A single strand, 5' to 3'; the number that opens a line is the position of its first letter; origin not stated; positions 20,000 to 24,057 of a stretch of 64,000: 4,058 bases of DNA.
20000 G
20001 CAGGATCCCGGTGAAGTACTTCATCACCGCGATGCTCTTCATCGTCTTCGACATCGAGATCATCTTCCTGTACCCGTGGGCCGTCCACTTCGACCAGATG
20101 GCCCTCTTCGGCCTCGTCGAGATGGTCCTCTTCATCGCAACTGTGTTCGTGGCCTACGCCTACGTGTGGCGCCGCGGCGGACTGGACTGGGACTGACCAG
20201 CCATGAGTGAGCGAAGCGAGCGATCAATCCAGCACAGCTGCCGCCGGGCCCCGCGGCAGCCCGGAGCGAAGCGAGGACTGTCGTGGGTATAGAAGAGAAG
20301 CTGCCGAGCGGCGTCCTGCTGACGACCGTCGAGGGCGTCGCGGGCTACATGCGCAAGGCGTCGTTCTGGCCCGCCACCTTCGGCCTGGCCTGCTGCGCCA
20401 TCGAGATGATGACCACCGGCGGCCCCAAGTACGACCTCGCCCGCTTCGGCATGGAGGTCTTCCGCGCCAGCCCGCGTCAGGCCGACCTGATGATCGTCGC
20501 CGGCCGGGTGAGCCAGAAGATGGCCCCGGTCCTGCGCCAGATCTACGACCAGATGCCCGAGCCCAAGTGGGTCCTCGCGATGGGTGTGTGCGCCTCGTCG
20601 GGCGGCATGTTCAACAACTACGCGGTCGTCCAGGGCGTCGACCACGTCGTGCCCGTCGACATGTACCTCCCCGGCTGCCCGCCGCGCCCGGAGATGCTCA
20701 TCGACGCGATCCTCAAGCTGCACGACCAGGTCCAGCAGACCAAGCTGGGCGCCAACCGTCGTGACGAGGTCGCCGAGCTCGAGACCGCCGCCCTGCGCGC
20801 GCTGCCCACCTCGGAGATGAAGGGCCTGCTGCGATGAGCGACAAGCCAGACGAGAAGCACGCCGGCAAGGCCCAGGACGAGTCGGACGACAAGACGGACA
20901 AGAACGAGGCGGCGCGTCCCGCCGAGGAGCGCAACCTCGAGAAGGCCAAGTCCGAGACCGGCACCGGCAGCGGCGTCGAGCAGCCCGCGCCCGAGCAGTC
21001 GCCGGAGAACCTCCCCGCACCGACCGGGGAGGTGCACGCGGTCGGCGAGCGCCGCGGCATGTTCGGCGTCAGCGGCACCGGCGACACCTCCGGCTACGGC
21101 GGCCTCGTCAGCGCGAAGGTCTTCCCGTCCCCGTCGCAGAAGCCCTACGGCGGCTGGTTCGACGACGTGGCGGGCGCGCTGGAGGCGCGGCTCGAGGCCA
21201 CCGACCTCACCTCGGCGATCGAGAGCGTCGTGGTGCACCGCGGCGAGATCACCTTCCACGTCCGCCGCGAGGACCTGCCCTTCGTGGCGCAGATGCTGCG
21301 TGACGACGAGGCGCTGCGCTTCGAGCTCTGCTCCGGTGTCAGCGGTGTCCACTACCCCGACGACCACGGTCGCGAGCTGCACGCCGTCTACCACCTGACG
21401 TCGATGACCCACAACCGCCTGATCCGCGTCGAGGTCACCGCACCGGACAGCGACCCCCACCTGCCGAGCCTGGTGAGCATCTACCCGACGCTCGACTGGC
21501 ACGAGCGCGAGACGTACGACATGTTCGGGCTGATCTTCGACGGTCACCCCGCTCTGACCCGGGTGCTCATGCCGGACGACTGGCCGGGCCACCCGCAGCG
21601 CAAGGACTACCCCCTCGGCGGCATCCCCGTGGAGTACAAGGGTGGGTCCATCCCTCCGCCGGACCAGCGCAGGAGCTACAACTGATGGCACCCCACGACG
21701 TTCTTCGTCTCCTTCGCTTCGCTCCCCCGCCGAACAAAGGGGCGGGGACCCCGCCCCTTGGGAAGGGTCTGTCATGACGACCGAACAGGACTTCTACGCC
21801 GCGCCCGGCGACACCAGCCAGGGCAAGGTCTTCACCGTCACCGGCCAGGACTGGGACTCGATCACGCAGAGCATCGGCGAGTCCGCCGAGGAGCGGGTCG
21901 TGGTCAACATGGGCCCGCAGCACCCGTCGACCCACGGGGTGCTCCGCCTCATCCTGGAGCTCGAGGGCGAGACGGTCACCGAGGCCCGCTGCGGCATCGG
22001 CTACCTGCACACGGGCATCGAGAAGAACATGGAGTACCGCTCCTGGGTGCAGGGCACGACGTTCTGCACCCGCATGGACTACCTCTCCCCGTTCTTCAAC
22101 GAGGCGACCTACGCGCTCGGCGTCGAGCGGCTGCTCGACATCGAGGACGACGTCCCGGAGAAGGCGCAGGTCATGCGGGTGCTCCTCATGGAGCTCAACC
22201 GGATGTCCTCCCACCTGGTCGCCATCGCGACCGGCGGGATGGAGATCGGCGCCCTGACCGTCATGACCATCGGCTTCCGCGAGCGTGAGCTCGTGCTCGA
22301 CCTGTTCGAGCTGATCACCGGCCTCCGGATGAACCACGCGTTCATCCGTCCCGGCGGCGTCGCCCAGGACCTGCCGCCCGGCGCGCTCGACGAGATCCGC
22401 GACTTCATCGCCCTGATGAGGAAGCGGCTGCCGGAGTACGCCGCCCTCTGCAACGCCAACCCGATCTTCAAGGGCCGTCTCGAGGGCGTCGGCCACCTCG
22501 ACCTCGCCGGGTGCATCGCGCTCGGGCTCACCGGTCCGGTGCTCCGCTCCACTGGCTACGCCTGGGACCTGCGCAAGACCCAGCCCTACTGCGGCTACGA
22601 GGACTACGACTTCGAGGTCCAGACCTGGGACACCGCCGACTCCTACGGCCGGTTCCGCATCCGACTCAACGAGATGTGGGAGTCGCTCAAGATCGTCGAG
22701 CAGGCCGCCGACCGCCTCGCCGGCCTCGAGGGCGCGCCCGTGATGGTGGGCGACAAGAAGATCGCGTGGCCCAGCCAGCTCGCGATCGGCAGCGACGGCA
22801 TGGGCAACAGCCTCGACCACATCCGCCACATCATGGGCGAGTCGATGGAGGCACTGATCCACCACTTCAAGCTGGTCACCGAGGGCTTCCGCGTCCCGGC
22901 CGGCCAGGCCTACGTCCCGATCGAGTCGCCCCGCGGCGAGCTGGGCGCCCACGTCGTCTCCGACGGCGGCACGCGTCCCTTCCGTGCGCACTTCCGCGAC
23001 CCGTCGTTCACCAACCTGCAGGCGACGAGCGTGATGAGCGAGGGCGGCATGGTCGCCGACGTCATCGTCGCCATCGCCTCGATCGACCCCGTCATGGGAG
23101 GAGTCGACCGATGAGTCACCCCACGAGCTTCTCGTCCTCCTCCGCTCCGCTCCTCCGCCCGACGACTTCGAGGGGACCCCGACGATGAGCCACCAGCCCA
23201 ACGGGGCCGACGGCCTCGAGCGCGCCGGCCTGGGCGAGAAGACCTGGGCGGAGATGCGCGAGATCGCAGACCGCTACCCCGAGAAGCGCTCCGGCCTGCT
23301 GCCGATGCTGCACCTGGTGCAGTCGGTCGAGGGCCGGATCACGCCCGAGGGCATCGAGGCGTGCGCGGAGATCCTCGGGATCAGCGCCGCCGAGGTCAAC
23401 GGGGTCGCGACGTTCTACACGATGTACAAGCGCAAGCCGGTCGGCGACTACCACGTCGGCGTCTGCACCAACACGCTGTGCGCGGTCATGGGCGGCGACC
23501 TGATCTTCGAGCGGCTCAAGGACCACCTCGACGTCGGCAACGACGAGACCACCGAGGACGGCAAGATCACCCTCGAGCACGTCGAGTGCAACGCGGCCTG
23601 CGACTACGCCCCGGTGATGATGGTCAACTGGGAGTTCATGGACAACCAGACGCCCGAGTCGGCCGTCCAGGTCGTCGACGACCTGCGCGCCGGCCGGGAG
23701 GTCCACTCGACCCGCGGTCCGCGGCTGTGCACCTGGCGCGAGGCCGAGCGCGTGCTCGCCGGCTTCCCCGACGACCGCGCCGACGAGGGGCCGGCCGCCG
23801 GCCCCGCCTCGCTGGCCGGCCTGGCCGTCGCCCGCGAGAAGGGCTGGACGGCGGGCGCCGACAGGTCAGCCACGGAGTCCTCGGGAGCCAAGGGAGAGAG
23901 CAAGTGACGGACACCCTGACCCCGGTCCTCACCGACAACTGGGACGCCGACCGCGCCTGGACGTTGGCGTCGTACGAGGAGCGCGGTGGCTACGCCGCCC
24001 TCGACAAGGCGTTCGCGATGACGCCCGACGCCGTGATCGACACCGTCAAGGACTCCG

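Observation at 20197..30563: Family of MIRU-like repeat elements inserted exactly at stop/start junctions of the nuo operon, each preserving a bridging mini-ORF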

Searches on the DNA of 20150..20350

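Call 63: search_with_rna_model(model_id=R1, source=window, start=20150, end=20350, filters=off, max_evalue=10, show_alignments=1)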
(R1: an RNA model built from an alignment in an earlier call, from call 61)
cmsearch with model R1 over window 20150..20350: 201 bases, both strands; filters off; matches with E-value up to 10: 12.
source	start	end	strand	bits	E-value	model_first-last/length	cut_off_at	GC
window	20245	20291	-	17.8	0.00054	1-67/67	no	0.72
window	20223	20253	+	7.1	0.058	1-67/67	no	0.71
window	20177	20236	-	4.1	0.22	10-57/67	no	0.6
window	20309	20339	-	1.5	0.66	1-67/67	no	0.74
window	20255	20263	+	-0.5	1.6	1-67/67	no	0.89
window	20341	20349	-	-2.5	3.9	1-67/67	no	0.67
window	20153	20174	+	-2.6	4.1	1-67/67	no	0.73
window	20299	20318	+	-3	4.8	1-67/67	no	0.75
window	20196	20213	+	-3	4.9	1-67/67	no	0.61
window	20163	20170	-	-3.2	5.3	1-67/67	no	0.75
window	20322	20328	+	-4.1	7.9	1-67/67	no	0.71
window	20292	20301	-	-4.5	9.2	35-44/67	no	0.5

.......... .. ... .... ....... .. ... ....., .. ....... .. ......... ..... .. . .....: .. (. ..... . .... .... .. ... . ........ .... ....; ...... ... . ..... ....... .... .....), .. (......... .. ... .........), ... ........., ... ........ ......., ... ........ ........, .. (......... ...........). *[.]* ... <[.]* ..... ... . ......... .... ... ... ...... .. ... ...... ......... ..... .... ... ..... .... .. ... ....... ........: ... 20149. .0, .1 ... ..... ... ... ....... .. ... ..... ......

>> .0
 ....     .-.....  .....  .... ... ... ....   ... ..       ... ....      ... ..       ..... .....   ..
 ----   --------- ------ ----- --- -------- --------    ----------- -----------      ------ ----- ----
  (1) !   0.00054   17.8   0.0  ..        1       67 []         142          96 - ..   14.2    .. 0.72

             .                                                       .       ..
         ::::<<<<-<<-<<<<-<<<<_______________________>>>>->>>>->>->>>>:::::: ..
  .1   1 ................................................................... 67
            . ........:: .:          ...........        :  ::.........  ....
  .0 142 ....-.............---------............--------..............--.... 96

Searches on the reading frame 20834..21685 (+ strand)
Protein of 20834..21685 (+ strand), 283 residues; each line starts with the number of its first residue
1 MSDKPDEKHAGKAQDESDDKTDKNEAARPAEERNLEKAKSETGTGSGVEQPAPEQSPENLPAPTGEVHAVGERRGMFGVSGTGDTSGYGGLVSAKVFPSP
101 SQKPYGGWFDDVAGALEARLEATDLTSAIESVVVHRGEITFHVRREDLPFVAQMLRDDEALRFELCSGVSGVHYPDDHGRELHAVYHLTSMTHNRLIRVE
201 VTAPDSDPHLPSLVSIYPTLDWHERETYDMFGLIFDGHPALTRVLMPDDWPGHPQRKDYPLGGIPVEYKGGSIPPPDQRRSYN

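Call 54: find_encoding_contigs(protein=window:20834-21685:+, flank=3000, max_places=10)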
Protein window:20834-21685:+ (283 aa): no gene with exactly this product is on record in the collection.

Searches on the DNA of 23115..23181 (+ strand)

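Call 61: build_rna_model(alignment_id=A2, structure=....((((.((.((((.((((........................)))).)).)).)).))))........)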
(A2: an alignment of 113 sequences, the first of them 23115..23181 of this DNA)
Model R1 built from alignment A2 (113 sequences, 71 columns); structure: as given.
model positions 67; base pairs 14; branch points 0; effective number of sequences 3.09; information 0.838 bits per position. Calibrated on 0.2 Mb of random sequence (short: E-values are rough).
structure used (alignment columns):
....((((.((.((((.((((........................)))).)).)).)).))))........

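Call 62: search_with_rna_model(model_id=R1, source=window, filters=off, max_evalue=10)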
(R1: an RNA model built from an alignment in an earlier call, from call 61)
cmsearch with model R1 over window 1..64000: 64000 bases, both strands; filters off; matches with E-value up to 10: 60.
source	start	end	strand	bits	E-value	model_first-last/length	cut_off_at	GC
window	29552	29618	+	88.9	5.5e-15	1-67/67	no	0.69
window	30461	30525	+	79.5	3.3e-13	1-67/67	no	0.69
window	21687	21753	+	76.2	1.4e-12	1-67/67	no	0.7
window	23115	23181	+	74.4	3e-12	1-67/67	no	0.72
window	20245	20291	-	17.8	0.17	1-67/67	no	0.72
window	12859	12934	+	17.2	0.22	1-67/67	no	0.72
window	33472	33521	+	16.5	0.3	1-67/67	no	0.6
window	13068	13118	-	16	0.38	1-67/67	no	0.73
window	3294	3324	+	13.9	0.96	1-67/67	no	0.68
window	46661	46694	+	13.4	1.2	1-67/67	no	0.76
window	45916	45980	+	13.4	1.2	1-67/67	no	0.83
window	13685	13716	-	13.4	1.2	1-67/67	no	0.81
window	614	671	-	12.4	1.8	1-67/67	no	0.72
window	63295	63345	+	12.3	1.9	1-67/67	no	0.78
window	38510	38571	+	12.1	2.1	1-67/67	no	0.63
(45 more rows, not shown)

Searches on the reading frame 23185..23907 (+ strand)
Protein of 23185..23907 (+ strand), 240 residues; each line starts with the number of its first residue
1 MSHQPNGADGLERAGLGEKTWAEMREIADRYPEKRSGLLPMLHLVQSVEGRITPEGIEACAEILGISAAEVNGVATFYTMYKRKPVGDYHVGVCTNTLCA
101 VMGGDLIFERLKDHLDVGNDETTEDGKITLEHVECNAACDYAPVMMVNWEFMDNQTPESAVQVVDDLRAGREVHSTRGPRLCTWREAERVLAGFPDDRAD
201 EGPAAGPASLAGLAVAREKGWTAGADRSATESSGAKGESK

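Call 53: find_encoding_contigs(protein=window:23185-23907:+, flank=3000, max_places=10)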
Protein window:23185-23907:+ (240 aa): no gene with exactly this product is on record in the collection.
